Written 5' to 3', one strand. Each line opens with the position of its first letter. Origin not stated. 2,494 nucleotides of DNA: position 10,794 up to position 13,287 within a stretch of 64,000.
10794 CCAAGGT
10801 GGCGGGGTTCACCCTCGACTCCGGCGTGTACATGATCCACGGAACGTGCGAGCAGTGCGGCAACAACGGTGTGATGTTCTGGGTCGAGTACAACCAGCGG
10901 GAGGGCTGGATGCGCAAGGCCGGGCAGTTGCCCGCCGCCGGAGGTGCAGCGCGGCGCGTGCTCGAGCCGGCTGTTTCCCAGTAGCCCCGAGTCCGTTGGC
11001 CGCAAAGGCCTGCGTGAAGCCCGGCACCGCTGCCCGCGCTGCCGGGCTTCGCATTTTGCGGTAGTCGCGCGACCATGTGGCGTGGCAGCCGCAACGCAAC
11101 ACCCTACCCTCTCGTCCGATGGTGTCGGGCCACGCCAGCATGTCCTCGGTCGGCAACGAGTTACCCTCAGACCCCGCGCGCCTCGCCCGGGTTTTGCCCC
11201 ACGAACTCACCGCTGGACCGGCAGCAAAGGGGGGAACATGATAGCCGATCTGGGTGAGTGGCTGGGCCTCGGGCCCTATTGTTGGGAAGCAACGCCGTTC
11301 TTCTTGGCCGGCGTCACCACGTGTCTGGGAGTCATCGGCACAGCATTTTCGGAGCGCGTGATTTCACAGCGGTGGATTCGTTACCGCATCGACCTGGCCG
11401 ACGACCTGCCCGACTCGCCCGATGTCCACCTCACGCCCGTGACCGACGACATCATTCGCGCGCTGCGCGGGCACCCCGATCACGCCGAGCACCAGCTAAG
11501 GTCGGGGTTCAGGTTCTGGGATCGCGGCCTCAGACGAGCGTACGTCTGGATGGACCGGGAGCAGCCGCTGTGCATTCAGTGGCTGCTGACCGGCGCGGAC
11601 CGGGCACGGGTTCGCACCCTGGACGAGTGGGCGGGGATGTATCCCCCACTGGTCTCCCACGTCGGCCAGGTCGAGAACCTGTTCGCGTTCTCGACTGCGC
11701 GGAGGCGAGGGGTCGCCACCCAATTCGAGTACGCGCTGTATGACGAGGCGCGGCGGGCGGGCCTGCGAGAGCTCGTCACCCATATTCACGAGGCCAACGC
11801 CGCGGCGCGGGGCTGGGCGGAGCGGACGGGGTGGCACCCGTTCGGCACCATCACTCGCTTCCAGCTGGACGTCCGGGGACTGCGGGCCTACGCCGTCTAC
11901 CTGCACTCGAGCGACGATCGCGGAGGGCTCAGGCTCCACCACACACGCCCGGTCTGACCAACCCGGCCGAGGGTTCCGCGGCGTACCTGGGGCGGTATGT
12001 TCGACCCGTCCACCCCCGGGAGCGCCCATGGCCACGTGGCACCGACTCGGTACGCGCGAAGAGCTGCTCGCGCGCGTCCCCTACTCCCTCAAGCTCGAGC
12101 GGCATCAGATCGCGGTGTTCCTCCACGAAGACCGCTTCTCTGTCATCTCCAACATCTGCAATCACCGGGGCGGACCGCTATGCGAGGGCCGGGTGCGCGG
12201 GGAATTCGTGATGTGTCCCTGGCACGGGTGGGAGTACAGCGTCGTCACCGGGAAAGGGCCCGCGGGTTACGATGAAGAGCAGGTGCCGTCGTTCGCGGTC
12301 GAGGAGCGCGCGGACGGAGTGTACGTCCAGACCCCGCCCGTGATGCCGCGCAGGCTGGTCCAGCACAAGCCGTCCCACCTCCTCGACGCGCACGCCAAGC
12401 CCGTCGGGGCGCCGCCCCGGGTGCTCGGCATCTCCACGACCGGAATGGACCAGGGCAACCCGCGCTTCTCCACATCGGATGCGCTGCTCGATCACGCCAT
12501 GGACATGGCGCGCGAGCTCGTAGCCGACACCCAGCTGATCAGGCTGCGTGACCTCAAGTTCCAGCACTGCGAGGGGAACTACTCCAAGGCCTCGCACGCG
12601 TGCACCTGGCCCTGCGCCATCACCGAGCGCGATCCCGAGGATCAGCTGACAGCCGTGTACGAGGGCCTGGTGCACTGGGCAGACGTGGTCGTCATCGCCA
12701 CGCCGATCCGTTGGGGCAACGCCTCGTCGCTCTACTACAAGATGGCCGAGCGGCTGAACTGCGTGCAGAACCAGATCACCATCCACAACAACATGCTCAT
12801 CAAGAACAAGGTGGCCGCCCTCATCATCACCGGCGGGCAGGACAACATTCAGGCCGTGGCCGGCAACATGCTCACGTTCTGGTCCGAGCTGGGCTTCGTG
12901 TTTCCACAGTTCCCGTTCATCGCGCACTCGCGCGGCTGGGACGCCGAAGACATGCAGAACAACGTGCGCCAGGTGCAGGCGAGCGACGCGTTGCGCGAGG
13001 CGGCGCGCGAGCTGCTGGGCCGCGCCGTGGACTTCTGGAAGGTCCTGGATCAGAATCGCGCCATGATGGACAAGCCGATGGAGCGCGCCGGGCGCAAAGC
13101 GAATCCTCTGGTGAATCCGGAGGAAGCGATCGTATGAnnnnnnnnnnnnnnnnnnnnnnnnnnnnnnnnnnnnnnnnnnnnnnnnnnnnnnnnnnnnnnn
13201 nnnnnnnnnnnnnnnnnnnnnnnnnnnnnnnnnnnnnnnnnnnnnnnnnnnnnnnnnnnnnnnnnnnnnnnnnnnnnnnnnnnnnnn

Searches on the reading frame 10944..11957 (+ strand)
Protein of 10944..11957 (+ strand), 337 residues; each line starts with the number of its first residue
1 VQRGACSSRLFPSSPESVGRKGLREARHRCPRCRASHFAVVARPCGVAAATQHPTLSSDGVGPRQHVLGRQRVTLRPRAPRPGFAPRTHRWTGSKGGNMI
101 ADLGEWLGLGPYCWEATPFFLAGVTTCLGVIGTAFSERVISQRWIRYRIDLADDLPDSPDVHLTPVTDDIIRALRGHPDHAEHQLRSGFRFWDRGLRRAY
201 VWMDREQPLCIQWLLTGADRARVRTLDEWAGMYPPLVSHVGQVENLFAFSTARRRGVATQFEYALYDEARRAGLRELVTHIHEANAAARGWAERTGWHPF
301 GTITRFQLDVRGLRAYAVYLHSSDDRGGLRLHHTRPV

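Call 39: search_protein_families(library=pfam, proteins=[window:10944-11957:+], max_evalue=0.001)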
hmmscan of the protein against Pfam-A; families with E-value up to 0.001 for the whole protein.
window:10944-11957:+ (337 aa): 1 family
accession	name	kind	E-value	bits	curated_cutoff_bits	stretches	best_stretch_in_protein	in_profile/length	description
PF00583.31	Acetyltransf_1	-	1.6e-05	25.6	20.7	1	232-297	50-116/116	Acetyltransferase (GNAT) family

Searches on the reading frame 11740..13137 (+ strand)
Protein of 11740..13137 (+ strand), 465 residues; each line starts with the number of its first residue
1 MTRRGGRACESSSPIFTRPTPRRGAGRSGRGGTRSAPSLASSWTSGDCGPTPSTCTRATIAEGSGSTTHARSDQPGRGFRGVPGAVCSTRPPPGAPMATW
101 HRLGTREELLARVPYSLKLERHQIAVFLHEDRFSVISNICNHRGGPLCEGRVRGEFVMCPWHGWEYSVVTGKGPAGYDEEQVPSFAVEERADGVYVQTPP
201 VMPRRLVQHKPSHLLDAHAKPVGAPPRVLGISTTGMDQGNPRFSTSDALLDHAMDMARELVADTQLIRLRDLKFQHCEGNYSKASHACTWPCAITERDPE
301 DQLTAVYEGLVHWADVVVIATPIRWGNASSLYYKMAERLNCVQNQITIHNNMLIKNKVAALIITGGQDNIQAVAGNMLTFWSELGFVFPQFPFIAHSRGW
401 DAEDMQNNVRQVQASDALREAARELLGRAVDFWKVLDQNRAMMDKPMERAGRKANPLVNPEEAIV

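Call 39: search_protein_families(library=pfam, proteins=[window:11740-13137:+], max_evalue=0.001)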
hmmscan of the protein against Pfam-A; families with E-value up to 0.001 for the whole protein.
window:11740-13137:+ (465 aa): 5 families
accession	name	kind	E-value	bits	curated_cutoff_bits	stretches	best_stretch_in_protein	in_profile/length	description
PF00355.32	Rieske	-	6.8e-15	55.2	20.3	1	100-185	2-87/88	Rieske [2Fe-2S] domain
PF03358.20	FMN_red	-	2.7e-11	43.7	24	1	243-390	13-141/152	NADPH-dependent FMN reductase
PF02525.22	Flavodoxin_2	-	2e-05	24.8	27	1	239-369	8-138/198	Flavodoxin-like fold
PF13806.12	Rieske_2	-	0.00017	21.9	27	0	100-197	2-104/104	Rieske-like [2Fe-2S] domain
PF22543.2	Rieske_4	-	0.00043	21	28.4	1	121-185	21-89/119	Soluble Rieske-type ferredoxin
